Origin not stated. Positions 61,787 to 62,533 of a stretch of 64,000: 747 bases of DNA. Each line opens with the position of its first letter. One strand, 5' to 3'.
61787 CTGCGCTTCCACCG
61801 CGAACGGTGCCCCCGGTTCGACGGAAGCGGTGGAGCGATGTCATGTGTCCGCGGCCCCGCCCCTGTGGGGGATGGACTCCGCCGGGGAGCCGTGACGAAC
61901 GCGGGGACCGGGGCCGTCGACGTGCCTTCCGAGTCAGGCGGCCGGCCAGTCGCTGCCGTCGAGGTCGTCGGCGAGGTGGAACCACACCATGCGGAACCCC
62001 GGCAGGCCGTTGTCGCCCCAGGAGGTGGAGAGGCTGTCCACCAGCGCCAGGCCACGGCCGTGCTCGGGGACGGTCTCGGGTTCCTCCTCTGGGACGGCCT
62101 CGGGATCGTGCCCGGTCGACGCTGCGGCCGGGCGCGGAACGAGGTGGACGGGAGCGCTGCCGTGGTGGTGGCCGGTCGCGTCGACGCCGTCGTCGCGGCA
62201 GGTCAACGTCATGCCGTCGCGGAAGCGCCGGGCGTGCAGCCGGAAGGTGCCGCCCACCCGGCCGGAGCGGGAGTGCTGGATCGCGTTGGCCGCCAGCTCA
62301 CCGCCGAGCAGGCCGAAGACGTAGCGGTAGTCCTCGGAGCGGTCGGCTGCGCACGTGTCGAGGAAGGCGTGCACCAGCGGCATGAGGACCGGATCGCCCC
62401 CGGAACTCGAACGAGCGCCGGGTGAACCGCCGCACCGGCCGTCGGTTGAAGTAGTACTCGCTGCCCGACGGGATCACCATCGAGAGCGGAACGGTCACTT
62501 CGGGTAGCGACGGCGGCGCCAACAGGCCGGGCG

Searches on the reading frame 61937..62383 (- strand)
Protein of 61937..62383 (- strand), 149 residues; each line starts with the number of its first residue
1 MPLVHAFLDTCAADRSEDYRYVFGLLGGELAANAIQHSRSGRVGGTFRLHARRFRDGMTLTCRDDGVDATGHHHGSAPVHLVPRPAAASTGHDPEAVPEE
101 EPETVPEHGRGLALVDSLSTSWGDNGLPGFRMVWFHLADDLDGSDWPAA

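Call 50: search_protein_families(library=padloc, proteins=[window:61937-62383:-], max_evalue=0.001)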
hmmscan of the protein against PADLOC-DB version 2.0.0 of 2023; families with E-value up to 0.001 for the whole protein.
window:61937-62383:- (149 aa): 0 families

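Call 66: search_protein_families(library=pfam, proteins=[window:61937-62383:-], max_evalue=0.01)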
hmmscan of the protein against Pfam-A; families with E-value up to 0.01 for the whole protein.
window:61937-62383:- (149 aa): 2 families
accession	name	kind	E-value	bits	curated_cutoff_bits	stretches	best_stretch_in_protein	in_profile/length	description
PF13581.12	HATPase_c_2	-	1.1e-08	35.6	27.4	1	28-120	37-110/127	Histidine kinase-like ATPase domain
PF02518.31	HATPase_c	-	0.0019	19.1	26.4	1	29-123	12-88/111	Histidine kinase-, DNA gyrase B-, and HSP90-like ATPase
